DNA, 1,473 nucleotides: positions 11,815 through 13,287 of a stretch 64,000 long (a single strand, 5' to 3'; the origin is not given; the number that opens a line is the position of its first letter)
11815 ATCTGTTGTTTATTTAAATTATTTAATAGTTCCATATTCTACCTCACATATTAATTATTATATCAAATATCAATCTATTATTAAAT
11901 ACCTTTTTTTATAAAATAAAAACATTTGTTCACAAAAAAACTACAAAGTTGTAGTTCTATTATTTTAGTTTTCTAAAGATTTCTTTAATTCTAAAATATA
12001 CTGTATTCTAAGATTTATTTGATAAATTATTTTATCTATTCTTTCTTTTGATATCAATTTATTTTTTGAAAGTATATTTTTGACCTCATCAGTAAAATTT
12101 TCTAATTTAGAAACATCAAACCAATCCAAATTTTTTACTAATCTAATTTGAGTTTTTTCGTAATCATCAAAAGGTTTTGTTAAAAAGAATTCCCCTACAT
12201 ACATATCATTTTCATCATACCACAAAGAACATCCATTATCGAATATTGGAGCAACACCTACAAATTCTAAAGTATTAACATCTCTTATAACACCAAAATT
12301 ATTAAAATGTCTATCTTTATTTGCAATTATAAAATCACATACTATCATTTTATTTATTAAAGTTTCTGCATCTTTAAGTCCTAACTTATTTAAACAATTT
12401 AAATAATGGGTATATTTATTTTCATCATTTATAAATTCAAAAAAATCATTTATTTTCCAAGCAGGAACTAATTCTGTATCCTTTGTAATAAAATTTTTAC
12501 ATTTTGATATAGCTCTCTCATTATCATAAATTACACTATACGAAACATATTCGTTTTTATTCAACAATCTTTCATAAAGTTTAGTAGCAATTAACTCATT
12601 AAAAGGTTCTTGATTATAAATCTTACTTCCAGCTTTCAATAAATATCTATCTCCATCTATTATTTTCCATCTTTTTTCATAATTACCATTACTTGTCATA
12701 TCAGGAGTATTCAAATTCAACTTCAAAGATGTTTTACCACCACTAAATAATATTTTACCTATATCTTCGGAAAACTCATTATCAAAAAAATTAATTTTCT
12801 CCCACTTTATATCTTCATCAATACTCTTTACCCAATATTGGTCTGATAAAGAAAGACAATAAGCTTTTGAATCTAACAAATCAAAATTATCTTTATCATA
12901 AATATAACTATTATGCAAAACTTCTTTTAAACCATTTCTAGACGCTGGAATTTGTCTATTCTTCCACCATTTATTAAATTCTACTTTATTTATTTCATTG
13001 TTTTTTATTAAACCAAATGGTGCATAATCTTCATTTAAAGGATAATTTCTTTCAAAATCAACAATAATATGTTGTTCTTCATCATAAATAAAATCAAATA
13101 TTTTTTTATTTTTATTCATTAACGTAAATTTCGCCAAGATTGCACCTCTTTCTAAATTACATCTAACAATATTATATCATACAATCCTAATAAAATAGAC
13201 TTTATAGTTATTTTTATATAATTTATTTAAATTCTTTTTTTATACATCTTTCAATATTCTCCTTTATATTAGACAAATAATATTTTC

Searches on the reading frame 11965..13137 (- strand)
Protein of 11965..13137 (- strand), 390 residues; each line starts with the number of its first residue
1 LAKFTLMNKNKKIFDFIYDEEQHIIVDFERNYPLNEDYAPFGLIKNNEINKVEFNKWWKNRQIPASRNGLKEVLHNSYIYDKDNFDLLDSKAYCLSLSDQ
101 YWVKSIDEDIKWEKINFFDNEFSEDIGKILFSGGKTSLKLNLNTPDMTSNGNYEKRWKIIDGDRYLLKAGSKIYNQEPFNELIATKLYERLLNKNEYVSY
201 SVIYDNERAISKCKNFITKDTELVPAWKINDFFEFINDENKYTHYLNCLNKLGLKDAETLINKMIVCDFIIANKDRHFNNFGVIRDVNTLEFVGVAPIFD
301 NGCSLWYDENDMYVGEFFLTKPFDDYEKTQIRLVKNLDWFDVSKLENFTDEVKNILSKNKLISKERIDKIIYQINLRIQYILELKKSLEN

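Call 3: search_protein_families(library=pfam, proteins=[window:11965-13137:-], max_evalue=1)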
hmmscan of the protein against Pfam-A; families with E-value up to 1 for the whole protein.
window:11965-13137:- (390 aa): 1 family
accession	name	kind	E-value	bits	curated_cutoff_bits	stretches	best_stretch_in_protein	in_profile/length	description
PF07804.18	HipA_C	-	3.3e-05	24.1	30.5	1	241-319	99-170/213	HipA-like C-terminal domain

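Call 4: search_protein_families(library=ncbifam, proteins=[window:11965-13137:-], max_evalue=1)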
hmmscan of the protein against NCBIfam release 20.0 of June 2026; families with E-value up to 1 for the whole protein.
window:11965-13137:- (390 aa): 2 families
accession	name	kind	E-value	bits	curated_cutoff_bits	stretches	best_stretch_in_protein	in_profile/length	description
NF009987.0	PRK13453.1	equivalog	0.016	14.9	172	1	320-384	55-118/173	F0F1 ATP synthase subunit B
NF040746.1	reduct_C_beta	equivalog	0.21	10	450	1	328-373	96-142/477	glycine/sarcosine/betaine reductase complex component C subunit beta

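Call 5: search_protein_families(library=padloc, proteins=[window:11965-13137:-], max_evalue=1)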
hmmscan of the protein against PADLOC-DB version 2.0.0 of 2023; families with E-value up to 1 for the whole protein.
window:11965-13137:- (390 aa): 8 families
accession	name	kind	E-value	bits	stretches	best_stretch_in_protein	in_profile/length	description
PDLC04340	PDC-M03A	-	1.3e-18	65.5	1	148-376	16-250/280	-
PDLC04339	PDC-M03A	-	1.2e-08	32.7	1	196-375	78-261/293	-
PDLC04344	PDC-M03A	-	2.1e-08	32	1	227-312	117-199/305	-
PDLC04342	PDC-M03A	-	3.2e-07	28.2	1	264-313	154-202/299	-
PDLC04345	PDC-M03A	-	3.8e-06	24.4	1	255-314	142-202/302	-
PDLC04341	PDC-M03A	-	5.8e-05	20.7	1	256-312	144-200/294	-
PDLC04338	PDC-M03A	-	0.00092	16.3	1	253-349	251-345/428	-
PDLC04337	PDC-M03A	-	0.0023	15.5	1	264-305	93-133/250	-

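Call 6: search_protein_families(library=phrogs, proteins=[window:11965-13137:-], max_evalue=1)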
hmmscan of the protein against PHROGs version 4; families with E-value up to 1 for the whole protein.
window:11965-13137:- (390 aa): 2 families
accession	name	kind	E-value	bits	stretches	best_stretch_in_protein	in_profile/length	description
phrog_8728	-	unknown function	4.7e-07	30.1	1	260-322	152-213/307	-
phrog_35689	-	unknown function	0.011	16.8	1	49-82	18-51/71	-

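Call 14: find_homologous_proteins(query=window:11965-13137:-)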
Query window:11965-13137:- (390 aa): 5865 proteins with E <= 0.001 among 8000 candidates; the best 120 are listed.
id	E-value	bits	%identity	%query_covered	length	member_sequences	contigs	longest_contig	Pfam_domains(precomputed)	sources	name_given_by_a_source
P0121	1.5e-251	852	97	100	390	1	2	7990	PF07804.19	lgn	-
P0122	3.1e-250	848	96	100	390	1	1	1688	-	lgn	-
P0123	4.7e-250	847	96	100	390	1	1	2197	-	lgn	-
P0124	8.5e-250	847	96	100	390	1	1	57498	-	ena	-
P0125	1.9e-248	842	96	100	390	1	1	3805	-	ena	-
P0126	2.7e-248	842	96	100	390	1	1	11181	-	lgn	-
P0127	3.2e-248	841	96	100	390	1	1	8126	PF07804.19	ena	-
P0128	3.6e-248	841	96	100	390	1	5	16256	-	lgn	-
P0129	9.9e-248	840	96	100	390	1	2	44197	PF07804.19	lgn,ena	-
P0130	1.2e-247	839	96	100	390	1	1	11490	PF07804.19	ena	-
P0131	1.8e-247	839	96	100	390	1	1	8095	PF07804.19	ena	-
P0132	2.1e-247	839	96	100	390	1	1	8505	-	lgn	-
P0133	4.3e-247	838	95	100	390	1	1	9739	PF07804.19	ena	-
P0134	8.8e-247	837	95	100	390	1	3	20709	-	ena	-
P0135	1.5e-246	836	96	99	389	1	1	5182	PF07804.19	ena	-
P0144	2.4e-235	799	91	100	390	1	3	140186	PF07804.19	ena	-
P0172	2.7e-220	749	83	100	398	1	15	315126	PF07804.19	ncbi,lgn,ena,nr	ncbi:MAG: excisionase [Firmicutes bacterium]|nr:excisionase [Bacillota bacterium]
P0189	4.3e-220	749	83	100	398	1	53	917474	PF07804.19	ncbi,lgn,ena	-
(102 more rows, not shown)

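Call 15: find_encoding_contigs(protein=P0144, flank=8000, max_places=3)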
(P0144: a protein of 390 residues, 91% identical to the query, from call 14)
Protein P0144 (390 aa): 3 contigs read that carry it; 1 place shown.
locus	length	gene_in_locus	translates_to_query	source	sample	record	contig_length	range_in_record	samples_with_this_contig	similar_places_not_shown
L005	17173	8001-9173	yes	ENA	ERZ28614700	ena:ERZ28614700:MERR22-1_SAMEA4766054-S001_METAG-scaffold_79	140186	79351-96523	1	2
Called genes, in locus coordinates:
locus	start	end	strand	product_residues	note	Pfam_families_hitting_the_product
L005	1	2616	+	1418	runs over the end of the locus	-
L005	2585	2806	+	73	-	-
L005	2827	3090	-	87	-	-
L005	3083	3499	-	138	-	PF13648:Lipocalin_4 (weak)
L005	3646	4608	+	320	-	-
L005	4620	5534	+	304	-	-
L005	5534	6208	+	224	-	-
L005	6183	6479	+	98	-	-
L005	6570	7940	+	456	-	PF13328:HD_4, PF13521:AAA_28 (weak)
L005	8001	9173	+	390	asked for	PF07804:HipA_C (weak)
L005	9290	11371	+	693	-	PF00580:UvrD-helicase, PF01443:Viral_helicase1 (faint), PF13245:AAA_19, PF13604:AAA_30 (weak), PF13087:AAA_12 (faint), PF13361:UvrD_C, PF13538:UvrD_C_2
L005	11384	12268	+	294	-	PF00483:NTP_transferase, PF12804:NTP_transf_3 (weak)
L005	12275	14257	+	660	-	PF22745:Nlig-Ia, PF01653:DNA_ligase_aden, PF03120:OB_DNA_ligase, PF03119:DNA_ligase_ZBD (faint), PF12826:HHH_2, PF14520:HHH_5, PF00533:BRCT, PF12738:PTCB-BRCT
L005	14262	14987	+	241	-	PF02661:Fic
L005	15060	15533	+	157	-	-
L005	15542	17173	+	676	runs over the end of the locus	PF00990:GGDEF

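Call 16: find_encoding_contigs(protein=P0189, flank=8000, max_places=4)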
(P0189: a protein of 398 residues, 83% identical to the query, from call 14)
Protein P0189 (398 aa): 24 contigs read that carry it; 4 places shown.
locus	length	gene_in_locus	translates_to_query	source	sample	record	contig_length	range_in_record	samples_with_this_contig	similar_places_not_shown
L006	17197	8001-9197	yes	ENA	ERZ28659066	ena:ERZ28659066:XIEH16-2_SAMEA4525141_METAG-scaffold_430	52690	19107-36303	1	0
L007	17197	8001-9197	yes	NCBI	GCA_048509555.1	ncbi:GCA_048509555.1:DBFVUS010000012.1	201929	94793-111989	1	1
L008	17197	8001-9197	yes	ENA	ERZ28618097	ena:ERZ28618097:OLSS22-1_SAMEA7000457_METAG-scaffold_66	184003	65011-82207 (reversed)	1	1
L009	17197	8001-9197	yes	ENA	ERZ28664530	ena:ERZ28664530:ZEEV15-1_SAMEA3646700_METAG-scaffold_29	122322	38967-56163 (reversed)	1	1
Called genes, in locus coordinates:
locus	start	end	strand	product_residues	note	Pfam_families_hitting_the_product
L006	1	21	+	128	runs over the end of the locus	PF18895:T4SS_pilin (weak)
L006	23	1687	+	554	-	-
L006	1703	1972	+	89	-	-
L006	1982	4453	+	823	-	PF26593:TraC-like (faint), PF19044:P-loop_TraG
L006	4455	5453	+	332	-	PF01551:Peptidase_M23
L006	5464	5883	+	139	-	PF23864:DUF7222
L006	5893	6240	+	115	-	PF01381:HTH_3 (weak)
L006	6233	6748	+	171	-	-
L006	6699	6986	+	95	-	-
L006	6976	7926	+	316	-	-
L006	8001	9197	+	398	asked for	PF07804:HipA_C (faint)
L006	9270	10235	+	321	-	PF01807:Zn_ribbon_DnaG (weak), PF13362:Toprim_3, PF13662:Toprim_4 (weak), PF13155:Toprim_2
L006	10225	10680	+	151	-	-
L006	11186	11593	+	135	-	-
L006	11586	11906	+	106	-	-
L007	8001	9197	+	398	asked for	PF07804:HipA_C (faint)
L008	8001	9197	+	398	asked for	PF07804:HipA_C (faint)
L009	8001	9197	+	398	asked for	PF07804:HipA_C (faint)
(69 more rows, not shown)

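Call 28: search_solved_structures(query=window:11965-13137:-, max_evalue=1, show_alignments=2)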
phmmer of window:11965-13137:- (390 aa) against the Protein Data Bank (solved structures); distinct sequences matched with E-value up to 1: 1.
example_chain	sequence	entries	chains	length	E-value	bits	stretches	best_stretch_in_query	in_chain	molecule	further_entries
3akj_A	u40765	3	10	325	4e-05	26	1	179-312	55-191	CtkA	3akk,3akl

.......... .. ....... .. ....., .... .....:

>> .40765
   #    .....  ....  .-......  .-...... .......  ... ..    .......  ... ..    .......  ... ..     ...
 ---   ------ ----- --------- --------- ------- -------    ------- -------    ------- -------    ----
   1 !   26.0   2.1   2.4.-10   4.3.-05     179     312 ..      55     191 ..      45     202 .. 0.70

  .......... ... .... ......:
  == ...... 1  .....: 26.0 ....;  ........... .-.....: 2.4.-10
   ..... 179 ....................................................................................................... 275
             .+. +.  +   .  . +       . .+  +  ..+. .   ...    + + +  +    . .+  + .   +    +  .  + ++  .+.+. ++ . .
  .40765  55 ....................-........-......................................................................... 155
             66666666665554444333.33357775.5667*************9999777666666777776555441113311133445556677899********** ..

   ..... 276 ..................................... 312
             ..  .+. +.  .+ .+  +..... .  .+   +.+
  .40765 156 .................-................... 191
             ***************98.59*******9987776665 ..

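Call 79: find_related_loci(query=window:11965-13137:-, collection=viral_contigs, flank=6000)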
Query window:11965-13137:- (390 aa) in viral_contigs; peptide patterns used: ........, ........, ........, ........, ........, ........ (x = any residue, [..] = any of these).
2 stretches matched a pattern, but none encodes a relative of the query by tblastn (E <= 1e-3).

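Call 86: find_encoding_contigs(protein=P0172, flank=10000, max_places=2)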
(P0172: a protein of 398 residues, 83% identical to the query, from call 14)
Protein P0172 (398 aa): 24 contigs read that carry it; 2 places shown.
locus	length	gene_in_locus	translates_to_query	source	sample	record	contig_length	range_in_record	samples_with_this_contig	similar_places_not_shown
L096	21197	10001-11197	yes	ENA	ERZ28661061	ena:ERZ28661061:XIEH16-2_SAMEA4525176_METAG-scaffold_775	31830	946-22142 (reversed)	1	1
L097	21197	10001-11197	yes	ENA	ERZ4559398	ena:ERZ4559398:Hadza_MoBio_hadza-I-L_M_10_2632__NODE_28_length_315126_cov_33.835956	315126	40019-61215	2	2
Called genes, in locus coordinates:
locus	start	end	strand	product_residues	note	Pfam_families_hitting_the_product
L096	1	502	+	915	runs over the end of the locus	PF17210:SdrD_B (faint), PF13620:CarboxypepD_reg (faint), PF17802:SpaA (weak), PF11974:bMG3 (faint), PF17802:SpaA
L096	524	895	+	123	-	PF00436:SSB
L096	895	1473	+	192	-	-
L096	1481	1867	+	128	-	PF18895:T4SS_pilin (weak)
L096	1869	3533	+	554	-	-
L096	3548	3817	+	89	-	-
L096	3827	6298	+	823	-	PF19044:P-loop_TraG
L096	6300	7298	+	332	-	PF01551:Peptidase_M23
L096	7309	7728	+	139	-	PF23864:DUF7222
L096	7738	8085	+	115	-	PF01381:HTH_3 (weak)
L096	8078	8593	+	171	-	-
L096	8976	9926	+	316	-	-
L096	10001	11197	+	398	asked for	PF07804:HipA_C (faint)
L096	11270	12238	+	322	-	PF01807:Zn_ribbon_DnaG (weak), PF13362:Toprim_3, PF13662:Toprim_4 (weak), PF13155:Toprim_2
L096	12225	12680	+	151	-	-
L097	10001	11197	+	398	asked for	PF07804:HipA_C (faint)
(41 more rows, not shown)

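Call 92: search_dna_similar(query=window:11965-13137:-, collection=plasmids, mode=protein, max_rows=12)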
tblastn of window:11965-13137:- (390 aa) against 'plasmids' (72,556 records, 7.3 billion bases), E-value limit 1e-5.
Records with a match: 35; places in all: 38; records where one place covers at least 80% of the query: 5.
Best place of each record, by identity: <60% 35.
By first word of the organism name: Clostridium 10; Bacillus 10; Campylobacter 4; Subdoligranulum 3; Helicobacter 3; Collinsella 1; Selenomonas 1; Butyrivibrio 1; Clostridiaceae 1; Vescimonas 1.
By predicted mobility (MOB-suite, as given by PLSDB): non-mobilizable 34; mobilizable 1.
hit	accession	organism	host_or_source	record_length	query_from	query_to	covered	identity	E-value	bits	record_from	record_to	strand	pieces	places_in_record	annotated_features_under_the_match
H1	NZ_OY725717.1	Collinsella aerofaciens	-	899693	4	386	98%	36.5%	7e-67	236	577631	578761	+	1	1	DNA-binding protein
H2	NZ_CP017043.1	Selenomonas sp. oral taxon 920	Homo sapiens,pure culture,Periodontal ...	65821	1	386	99%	36.1%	1e-68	242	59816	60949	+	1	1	hypothetical protein | type II toxin-antitoxin system HicB family antitoxin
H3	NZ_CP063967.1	Clostridium botulinum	Chicken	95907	1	305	78%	32.1%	2e-26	118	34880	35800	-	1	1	hypothetical protein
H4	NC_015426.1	Clostridium botulinum BKT015925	-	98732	1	305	78%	31.8%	6e-26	117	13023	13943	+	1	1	hypothetical protein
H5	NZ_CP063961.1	Clostridium botulinum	Bovine,feces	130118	1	305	78%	31.8%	7e-26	117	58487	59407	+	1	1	hypothetical protein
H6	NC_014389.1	Butyrivibrio proteoclasticus B316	-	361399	3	306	78%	31.7%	1e-36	149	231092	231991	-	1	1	hypothetical protein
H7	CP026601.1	Clostridiaceae bacterium 14S0207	Bos taurus,whole organsim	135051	1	305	78%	30.8%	1e-25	116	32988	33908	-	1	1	hypothetical protein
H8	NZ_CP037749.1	Campylobacter helveticus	-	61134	1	349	89%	26.3%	1e-23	110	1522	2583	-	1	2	HipA domain-containing protein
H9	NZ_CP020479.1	Campylobacter helveticus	cat,cell culture,feces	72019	28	349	83%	27.0%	7e-23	108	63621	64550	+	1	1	HipA domain-containing protein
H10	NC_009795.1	Campylobacter concisus 13826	-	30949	4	305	77%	28.7%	2e-27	121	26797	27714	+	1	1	HipA family kinase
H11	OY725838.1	Subdoligranulum variabile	-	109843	43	356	81%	27.5%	3e-31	133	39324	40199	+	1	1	record has no annotation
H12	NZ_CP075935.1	Clostridium perfringens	feces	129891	6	306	77%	28.2%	3e-17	91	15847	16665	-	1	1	hypothetical protein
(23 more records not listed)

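Call 93: search_dna_similar(query=window:11965-13137:-, collection=phages, mode=protein, max_rows=12)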
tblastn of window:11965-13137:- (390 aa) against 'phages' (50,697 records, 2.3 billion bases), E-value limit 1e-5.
Records with a match: 8; places in all: 8; records where one place covers at least 80% of the query: 4.
Best place of each record, by identity: <60% 8.
By first word of the organism name: Bacteriophage 7; Clostridioides 1.
By host as written in the record: - 7; Clostridioides sp. ES-S-0173-01 1.
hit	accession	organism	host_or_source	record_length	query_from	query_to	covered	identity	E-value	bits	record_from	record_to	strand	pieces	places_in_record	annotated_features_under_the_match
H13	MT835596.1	Bacteriophage sp.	human fecal samples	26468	3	384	98%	38.9%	2e-87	295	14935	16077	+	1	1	record has no annotation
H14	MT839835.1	Bacteriophage sp.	human fecal samples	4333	3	386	98%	37.9%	2e-86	290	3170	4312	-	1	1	record has no annotation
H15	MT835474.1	Bacteriophage sp.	human fecal samples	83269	1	363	93%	32.6%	3e-42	164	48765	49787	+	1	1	record has no annotation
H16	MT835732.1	Bacteriophage sp.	human fecal samples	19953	61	388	84%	27.2%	1e-26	117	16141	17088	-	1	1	record has no annotation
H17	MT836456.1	Bacteriophage sp.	human fecal samples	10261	33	306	70%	29.5%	5e-32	133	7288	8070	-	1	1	record has no annotation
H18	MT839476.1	Bacteriophage sp.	human fecal samples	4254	54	300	63%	27.2%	2e-26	117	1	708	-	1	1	record has no annotation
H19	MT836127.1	Bacteriophage sp.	human fecal samples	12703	148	381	60%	27.5%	1e-8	63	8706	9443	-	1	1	record has no annotation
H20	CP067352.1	Clostridioides phage ES-S-0173-01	Clostridioides sp. ES-S-0173-01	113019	260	384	32%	33.6%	8e-9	64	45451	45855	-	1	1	record has no annotation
